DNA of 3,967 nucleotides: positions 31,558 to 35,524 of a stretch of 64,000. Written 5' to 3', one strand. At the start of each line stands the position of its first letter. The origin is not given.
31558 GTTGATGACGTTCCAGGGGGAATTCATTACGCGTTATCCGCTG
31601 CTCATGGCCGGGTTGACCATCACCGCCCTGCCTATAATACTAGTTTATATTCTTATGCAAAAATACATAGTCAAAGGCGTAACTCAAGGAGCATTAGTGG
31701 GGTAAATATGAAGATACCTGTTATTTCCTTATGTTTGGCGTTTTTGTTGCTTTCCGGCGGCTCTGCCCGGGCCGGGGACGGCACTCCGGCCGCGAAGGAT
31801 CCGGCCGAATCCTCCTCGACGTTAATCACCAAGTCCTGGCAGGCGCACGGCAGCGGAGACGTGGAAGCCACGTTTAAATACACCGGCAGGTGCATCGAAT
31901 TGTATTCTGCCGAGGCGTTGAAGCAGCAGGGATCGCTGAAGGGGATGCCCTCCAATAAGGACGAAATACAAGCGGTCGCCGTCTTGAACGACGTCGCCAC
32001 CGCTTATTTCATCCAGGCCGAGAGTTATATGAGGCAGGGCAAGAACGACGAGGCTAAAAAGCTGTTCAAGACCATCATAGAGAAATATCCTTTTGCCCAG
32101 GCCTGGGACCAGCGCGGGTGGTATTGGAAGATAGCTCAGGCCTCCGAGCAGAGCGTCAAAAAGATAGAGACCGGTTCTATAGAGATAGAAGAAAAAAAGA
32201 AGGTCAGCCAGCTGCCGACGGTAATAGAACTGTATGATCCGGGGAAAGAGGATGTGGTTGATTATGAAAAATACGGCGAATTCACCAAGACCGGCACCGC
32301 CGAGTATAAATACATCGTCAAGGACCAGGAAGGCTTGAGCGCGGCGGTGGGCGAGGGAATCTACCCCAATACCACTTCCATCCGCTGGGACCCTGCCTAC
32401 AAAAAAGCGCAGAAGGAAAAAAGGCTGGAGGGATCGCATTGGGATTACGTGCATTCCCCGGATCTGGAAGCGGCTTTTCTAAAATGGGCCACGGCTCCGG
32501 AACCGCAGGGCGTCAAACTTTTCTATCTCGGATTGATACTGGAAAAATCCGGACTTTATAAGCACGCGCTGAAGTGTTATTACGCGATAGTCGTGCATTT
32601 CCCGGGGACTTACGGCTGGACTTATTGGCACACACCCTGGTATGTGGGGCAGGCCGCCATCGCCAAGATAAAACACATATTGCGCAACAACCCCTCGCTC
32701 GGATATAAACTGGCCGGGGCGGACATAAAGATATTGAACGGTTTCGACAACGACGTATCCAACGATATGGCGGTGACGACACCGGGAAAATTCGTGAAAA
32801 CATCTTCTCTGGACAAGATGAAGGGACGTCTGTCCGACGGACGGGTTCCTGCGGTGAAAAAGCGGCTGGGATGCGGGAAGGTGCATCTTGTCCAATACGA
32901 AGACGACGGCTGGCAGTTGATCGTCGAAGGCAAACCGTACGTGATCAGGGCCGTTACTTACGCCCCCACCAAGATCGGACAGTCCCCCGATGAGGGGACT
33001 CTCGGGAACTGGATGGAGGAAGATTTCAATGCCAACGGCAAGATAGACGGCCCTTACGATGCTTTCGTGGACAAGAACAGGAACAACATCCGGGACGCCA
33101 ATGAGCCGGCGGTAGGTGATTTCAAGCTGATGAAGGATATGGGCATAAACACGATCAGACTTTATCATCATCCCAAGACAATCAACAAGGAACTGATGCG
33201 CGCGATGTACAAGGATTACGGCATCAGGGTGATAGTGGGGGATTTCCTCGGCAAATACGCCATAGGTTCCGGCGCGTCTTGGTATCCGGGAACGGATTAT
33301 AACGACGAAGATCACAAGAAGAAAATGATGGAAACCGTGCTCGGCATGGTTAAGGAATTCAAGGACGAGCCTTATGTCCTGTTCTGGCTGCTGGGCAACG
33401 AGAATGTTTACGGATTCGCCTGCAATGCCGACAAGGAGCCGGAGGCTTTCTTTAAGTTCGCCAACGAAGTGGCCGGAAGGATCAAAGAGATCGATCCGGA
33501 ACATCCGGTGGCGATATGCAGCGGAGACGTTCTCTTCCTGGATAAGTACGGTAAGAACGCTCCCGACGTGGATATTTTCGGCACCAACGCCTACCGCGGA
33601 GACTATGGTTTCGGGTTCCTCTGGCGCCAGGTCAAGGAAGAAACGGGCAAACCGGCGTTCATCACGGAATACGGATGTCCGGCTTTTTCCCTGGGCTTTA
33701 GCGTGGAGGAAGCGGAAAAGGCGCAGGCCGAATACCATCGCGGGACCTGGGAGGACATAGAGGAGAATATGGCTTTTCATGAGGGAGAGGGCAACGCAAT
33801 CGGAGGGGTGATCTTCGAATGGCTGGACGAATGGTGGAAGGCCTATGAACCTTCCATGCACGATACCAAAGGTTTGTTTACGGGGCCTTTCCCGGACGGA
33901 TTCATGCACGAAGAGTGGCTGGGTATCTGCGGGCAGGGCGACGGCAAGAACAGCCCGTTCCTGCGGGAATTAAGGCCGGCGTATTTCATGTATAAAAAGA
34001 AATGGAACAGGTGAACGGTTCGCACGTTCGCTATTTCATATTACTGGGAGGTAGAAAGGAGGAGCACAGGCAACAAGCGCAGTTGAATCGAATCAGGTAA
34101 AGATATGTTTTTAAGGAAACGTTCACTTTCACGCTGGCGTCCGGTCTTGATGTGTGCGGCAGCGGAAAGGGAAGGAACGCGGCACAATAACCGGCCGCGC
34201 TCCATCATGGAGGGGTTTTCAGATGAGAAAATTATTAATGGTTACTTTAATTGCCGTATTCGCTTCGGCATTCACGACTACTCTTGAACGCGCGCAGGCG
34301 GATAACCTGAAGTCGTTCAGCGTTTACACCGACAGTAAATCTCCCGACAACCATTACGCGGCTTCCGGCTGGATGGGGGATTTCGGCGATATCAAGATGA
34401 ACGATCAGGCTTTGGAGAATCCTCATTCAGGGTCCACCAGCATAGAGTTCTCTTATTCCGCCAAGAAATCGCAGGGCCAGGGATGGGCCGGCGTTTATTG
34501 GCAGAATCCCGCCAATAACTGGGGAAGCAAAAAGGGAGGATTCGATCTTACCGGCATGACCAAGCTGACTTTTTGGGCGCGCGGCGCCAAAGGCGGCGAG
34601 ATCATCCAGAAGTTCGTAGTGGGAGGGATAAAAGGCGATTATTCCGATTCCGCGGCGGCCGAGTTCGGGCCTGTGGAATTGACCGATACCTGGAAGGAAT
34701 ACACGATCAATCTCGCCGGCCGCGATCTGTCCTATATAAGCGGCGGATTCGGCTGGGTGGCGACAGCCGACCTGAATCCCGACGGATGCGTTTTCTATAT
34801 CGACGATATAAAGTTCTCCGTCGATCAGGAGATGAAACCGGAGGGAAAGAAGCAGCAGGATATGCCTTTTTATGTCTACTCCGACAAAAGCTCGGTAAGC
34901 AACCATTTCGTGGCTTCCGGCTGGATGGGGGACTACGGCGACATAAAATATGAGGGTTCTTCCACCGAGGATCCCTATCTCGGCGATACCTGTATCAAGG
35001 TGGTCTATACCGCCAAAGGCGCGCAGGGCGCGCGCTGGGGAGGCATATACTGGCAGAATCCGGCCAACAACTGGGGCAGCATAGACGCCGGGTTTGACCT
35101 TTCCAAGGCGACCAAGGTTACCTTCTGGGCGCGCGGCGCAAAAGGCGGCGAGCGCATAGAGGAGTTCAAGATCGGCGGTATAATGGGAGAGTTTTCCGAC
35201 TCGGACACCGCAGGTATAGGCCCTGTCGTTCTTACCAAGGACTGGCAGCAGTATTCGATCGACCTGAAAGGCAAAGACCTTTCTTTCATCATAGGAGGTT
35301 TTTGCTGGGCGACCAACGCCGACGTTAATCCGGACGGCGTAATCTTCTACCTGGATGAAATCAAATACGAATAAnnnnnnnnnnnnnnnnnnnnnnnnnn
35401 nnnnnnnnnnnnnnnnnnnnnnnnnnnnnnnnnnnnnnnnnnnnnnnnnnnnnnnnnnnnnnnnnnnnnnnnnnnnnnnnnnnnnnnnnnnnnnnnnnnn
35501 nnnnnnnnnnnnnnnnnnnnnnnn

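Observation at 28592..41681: Glycan-utilisation locus with an ATPase-less ABC importer, two paralogous GH-A-like glycosidases and dual ROK/LacI regulators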

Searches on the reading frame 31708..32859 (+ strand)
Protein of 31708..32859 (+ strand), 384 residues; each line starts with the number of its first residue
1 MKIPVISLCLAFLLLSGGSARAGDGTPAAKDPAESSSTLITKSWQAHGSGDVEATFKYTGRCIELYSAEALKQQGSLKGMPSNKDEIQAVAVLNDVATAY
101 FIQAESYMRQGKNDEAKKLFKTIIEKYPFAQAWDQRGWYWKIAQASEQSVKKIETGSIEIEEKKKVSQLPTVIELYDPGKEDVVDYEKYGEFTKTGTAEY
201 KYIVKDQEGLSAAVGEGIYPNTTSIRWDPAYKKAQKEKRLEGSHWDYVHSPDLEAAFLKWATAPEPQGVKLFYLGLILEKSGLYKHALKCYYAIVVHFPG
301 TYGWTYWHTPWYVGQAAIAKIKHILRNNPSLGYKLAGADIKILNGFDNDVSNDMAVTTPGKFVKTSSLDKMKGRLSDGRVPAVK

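Call 35: search_protein_families(library=pfam, proteins=[window:31708-32859:+], max_evalue=1)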
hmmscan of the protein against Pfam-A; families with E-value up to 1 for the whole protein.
window:31708-32859:+ (384 aa): 11 families
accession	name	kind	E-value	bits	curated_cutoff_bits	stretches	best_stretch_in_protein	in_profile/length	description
PF13174.12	TPR_6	-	9.4e-09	35.8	26.3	1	99-128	2-31/33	Tetratricopeptide repeat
PF07719.23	TPR_2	-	6.8e-08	32.5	27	2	97-128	1-32/34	Tetratricopeptide repeat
PF00515.34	TPR_1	-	1e-06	28.7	27.8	2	97-128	1-32/34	Tetratricopeptide repeat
PF13428.12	TPR_14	-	1e-05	26.1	23.5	1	99-133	3-38/44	Tetratricopeptide repeat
PF13432.12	TPR_16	-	0.00084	20.2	32.7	1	103-133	3-34/65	Tetratricopeptide repeat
PF13181.12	TPR_8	-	0.001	19.5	25.7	1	97-125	1-29/34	Tetratricopeptide repeat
PF25063.1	ARM_TT21_C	-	0.0013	19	35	1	94-140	92-139/209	Tetratricopeptide repeat protein 21 C-terminal ARM domain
PF13424.12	TPR_12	-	0.017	15.8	30.1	1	95-125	1-31/77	Tetratricopeptide repeat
PF14559.12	TPR_19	-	0.055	14.2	25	1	104-133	32-62/68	Tetratricopeptide repeat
PF01535.26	PPR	-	0.24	12.2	25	0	106-126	9-29/31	PPR repeat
PF13176.12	TPR_7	-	0.31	11.7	27.9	0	101-122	3-24/36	Tetratricopeptide repeat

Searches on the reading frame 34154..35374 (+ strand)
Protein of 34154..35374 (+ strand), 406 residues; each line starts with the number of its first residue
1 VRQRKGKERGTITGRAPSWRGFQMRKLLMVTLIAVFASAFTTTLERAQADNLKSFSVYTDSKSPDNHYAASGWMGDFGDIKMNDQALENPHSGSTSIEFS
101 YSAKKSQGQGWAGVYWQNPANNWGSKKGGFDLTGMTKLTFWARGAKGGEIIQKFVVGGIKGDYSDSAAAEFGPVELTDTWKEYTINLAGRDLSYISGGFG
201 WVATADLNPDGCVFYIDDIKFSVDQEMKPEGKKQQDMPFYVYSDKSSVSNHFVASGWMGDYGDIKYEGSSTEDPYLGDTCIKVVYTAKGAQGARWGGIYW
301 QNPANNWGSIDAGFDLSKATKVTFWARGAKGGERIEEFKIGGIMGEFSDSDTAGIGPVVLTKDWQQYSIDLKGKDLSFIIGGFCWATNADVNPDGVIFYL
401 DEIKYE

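Call 3: search_protein_families(library=pfam, proteins=[window:34154-35374:+], max_evalue=0.01)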
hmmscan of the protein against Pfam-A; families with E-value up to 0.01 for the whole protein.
window:34154-35374:+ (406 aa): 0 families

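Call 4: search_protein_families(library=ncbifam, proteins=[window:34154-35374:+], max_evalue=0.01)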
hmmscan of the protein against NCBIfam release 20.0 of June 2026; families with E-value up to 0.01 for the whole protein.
window:34154-35374:+ (406 aa): 1 family
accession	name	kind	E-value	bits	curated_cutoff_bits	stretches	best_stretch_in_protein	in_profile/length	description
NF038128.1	choice_anch_J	domain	3e-07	30.8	30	0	130-220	70-161/162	choice-of-anchor J domain-containing protein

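Call 35: search_protein_families(library=pfam, proteins=[window:34154-35374:+], max_evalue=1)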
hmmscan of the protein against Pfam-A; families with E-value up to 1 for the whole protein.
window:34154-35374:+ (406 aa): 0 families

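Call 39: find_homologous_proteins(query=window:34154-35374:+, max_evalue=0.001)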
Query window:34154-35374:+ (406 aa): 2643 proteins with E <= 0.001 among 5274 candidates; the best 120 are listed.
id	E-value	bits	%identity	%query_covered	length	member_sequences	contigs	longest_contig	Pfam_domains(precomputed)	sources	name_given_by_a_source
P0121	3.1e-261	885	100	94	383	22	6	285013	-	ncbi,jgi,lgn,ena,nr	ncbi:MAG: hypothetical protein GX598_00955 [Elusimicrobia bacterium]|nr:hypothetical protein [Elusim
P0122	7.0e-210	716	82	87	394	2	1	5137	-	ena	-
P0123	9.0e-207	706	76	94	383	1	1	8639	-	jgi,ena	-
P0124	1.3e-206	705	76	94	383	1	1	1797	-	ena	-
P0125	2.5e-206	704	74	94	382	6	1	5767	-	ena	-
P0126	3.3e-206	704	76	94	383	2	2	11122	-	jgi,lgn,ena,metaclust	metaclust:\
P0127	1.3e-205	702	74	94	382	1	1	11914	-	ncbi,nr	ncbi:MAG: hypothetical protein PHG31_03760 [Candidatus Omnitrophica bacterium]|nr:hypothetical prote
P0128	1.4e-205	702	79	87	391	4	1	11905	-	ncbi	-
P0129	2.6e-205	701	76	94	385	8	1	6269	-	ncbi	-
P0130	4.4e-204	697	74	94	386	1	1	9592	-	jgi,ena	-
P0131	4.9e-204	697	75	95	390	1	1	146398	-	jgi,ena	-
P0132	8.0e-204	696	74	94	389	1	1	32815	-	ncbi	-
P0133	9.3e-204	696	74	94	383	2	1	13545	-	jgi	-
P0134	1.2e-203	695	72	94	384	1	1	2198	-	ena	-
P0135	4.8e-203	693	74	94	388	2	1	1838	-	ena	-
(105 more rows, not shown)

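Call 42: search_solved_structures(query=A2, max_evalue=10, show_alignments=1)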
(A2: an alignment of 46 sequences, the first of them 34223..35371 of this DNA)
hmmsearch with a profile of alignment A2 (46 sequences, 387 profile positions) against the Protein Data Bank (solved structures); distinct sequences matched with E-value up to 10: 1.
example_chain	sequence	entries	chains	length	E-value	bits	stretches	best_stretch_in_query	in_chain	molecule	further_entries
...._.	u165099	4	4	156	1.8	10.7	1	220-257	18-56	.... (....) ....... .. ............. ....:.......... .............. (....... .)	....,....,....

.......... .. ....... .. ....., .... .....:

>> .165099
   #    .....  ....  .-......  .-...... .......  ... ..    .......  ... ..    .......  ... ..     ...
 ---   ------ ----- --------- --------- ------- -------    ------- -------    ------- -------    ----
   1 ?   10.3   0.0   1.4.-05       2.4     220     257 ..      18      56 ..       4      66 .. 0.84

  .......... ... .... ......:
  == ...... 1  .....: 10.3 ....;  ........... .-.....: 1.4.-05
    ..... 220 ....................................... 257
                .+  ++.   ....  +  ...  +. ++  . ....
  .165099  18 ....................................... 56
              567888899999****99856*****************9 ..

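Call 49: predict_structure(alignment_id=A2)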
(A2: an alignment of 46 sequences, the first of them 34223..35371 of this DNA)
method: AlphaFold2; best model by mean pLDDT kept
length: 383 residues; sequences in the alignment: 46
mean_pLDDT: 78.5   pTM: 0.70
mean pLDDT of the five models: 78.5, 78.3, 77.1, 71.1, 68.1
residues with pLDDT >= 90: 90; 70-90: 193; 50-70: 81; < 50: 19
segments of 3 or more residues with pLDDT < 50: 17-28, 84-87
pLDDT, mean of each block of 10 residues (from residue 1): 69 58 41 73 67 73 83 87 54 67 72 93 90 73 80 94 89 78 83 91 83 88 79 73 85 89 70 73 57 92 93 82 69 93 95 80 74 90 93
secondary structure, 60 per line:
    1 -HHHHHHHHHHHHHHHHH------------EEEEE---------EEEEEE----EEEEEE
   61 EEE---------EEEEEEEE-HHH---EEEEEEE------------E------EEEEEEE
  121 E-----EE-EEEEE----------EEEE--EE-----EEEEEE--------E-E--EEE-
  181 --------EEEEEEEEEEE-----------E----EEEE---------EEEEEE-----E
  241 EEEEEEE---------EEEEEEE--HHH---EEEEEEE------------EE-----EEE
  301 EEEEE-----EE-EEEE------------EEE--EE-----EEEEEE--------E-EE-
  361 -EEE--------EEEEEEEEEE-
elements in order: H2-18 E31-35 E45-50 E55-63 E73-80 E88-94 E114-121 E130-134 E145-148 E158-163 E177-179 E189-199 E216-219 E229-234 E240-247 E257-263 E272-278 E298-305 E314-317 E330-332 E342-347 E362-364 E373-382

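Call 54: fold_search(model_id=the predicted structure, library=pdb)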
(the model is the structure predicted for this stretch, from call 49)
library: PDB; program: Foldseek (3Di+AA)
matches with E <= 10: 866; with E <= 0.001: 39
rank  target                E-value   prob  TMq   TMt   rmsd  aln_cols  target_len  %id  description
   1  4xup_A                6.1e-09  1.00  0.26  0.29  19.0       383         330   11  Structure of the N-terminal CBM22-1-CBM22-2 tandem domain from Paenibacillus barcinonensis Xyn10C (released 2015-06-03)
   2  7lyu_B                7.0e-08  1.00  0.24  0.25  14.1       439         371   10  Reelin repeat 8 (released 2022-06-15)
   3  7kwb_B                4.4e-07  1.00  0.28  0.27  17.0       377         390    8  Surface glycan-binding protein B from Bacteroides thetaiotaomicron (released 2021-02-17)
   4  8a19_A                5.8e-07  1.00  0.24  0.09  17.6       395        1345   12  Structure of a leucinostatin derivative determined by host lattice display : L1E4V1 construct (released 2022-12-07)
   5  7kwb_A                1.9e-06  1.00  0.27  0.24  16.9       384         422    8  Surface glycan-binding protein B from Bacteroides thetaiotaomicron (released 2021-02-17)
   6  6r3m_A                2.0e-06  1.00  0.32  0.65   7.7       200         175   13  Family 11 Carbohydrate-Binding Module from Clostridium thermocellum in complex with beta-1,3-1,4-mixed-linked tetrasac (released 2020-02-05)
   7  1v0a                  2.5e-06  1.00  0.32  0.68   3.4       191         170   14  Family 11 Carbohydrate-Binding Module of cellulosomal cellulase Lic26A-Cel5E of Clostridium thermocellum (released 2005-01-12)
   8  6r31_A                2.7e-06  1.00  0.33  0.69   4.0       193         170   13  Family 11 Carbohydrate-Binding Module from Clostridium thermocellum in complex with beta-1,3-1,4-mixed-linked tetrasac (released 2020-02-05)
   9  2e26_A                2.8e-06  1.00  0.23  0.14  14.1       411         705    9  Crystal structure of two repeat fragment of reelin (released 2007-05-22)
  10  6qfo                  4.1e-06  1.00  0.22  0.08  17.7       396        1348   12  EngBF DARPin Fusion 9b 3G124 (released 2019-11-06)
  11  7t7y                  9.2e-06  1.00  0.28  0.61   4.6       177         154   15  The crystal structure of family 8 carbohydrate-binding module from Dictyostelium discoideum complexed with iodine atoms (released 2022-04-20)
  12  3a7q_A                2.2e-05  1.00  0.23  0.14  13.8       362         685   11  Structural basis for specific recognition of reelin by its receptors (released 2010-03-23)
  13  2dcj_A                2.3e-05  0.97  0.19  0.22  20.4       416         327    9  A two-domain structure of alkaliphilic XynJ from Bacillus sp. 41M-1 (released 2007-03-20)
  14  4gwm_A                2.6e-05  0.99  0.26  0.19  19.3       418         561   10  Crystal structure of human promeprin beta (released 2012-09-19)
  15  4gwn_A                4.5e-05  1.00  0.30  0.23  18.6       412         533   11  Crystal structure of human mature meprin beta (released 2012-09-19)
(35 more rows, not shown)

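Call 96: search_protein_families(library=padloc, proteins=[window:34223-35374:+], max_evalue=0.001)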
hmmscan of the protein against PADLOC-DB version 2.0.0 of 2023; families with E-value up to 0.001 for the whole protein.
window:34223-35374:+ (383 aa): 0 families
